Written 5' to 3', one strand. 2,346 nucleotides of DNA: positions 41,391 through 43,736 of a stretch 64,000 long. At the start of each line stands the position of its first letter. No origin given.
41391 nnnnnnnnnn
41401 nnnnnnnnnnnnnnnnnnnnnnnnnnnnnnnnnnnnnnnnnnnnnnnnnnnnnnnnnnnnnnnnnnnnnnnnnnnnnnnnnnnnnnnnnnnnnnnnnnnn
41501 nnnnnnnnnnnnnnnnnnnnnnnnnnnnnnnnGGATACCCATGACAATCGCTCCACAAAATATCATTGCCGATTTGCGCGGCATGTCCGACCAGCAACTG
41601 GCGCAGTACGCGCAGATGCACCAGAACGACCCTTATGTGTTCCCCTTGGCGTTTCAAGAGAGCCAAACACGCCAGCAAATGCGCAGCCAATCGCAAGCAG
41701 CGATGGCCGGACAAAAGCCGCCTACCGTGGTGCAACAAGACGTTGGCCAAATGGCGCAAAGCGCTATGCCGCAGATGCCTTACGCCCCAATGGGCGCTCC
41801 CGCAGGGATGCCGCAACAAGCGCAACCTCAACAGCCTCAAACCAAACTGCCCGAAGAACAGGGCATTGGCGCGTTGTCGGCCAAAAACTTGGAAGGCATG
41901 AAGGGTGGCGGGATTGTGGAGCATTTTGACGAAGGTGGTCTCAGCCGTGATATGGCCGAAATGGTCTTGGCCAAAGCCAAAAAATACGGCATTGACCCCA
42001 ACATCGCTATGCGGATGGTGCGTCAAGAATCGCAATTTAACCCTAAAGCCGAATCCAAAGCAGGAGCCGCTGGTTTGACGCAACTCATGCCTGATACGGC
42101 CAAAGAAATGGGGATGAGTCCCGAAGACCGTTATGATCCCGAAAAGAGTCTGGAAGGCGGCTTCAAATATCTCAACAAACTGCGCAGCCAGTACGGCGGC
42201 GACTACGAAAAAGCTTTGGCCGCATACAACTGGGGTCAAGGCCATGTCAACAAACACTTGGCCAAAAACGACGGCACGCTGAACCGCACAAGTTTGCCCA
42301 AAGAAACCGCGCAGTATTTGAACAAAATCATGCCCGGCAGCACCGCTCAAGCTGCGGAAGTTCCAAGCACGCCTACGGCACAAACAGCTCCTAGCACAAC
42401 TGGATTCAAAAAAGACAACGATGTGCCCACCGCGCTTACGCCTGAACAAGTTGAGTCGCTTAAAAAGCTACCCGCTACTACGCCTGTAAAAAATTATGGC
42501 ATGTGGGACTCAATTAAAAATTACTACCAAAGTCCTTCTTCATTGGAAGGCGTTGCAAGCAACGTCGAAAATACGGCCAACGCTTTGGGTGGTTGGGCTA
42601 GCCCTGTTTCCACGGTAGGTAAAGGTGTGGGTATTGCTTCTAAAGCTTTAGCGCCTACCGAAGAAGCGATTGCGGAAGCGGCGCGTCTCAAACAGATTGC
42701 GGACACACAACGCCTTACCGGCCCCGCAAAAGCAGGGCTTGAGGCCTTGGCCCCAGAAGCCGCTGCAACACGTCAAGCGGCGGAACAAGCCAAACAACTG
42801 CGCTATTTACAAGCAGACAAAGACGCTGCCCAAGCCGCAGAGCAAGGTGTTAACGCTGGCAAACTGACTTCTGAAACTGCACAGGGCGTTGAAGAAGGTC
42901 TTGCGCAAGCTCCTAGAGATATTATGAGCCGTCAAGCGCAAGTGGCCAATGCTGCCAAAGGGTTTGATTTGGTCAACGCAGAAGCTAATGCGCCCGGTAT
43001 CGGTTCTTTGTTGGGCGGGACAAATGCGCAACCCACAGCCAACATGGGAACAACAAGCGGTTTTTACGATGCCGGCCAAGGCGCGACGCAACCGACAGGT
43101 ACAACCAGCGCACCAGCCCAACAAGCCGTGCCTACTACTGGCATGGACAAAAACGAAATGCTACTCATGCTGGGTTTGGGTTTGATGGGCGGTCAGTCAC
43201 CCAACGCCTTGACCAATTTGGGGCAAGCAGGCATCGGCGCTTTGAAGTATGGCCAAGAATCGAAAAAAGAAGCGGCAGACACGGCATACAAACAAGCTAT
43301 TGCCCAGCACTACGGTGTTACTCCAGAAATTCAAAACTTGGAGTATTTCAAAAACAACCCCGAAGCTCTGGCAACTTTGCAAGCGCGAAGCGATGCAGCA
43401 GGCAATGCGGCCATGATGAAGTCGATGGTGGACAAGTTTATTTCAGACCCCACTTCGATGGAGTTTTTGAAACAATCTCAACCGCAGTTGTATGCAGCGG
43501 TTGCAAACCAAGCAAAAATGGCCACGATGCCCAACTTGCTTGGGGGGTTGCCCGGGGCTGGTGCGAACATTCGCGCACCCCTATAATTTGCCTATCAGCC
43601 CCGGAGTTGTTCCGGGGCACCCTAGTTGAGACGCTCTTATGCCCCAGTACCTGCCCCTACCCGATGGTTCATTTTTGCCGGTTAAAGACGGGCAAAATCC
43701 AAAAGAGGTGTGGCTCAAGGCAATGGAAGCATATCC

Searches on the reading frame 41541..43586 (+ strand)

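Call 12: search_protein_families(library=phrogs, proteins=[window:41541-43586:+], max_evalue=0.00001)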
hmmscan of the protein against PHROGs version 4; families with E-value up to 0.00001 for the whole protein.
window:41541-43586:+ (681 aa): 17 families
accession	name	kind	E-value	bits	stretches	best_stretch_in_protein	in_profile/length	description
phrog_2013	-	tail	2.4e-38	133.3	1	47-286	387-609/657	lytic tail protein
phrog_669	-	lysis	1.7e-29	102.9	1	134-305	918-1091/1946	endolysin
phrog_14342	-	tail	2.1e-27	97.5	1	138-264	141-269/272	lytic tail fiber protein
phrog_342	-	head and packaging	5.9e-25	88.5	1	140-313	17-187/1235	internal virion protein with endolysin domain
phrog_28504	-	tail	1.2e-22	81.5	1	99-264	197-357/597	lytic tail fiber protein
phrog_13449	-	other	2.7e-21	77.2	1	137-268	6-120/269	transglycosylase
phrog_2533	-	unknown function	8.7e-18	64.8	1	138-327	745-927/1130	-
phrog_21143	-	tail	1.3e-14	54.6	1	146-239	12-104/576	lytic tail fiber protein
phrog_28014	-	unknown function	4.6e-13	50.3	1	142-238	38-134/224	-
phrog_12507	-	other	8.2e-13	49.8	1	138-245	10-117/260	transglycosylase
phrog_28981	-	other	2.7e-12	47.8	1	125-238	78-190/210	transglycosylase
phrog_21776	-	other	2.1e-11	45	1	142-235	98-212/238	transglycosylase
phrog_19855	-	head and packaging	1.3e-08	33.9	1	171-242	1095-1167/1257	virion structural protein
phrog_3201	-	tail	1.6e-08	33.7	1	39-190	1912-2074/2408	tail fiber protein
phrog_19349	-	unknown function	2.1e-07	32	1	134-235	66-169/204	-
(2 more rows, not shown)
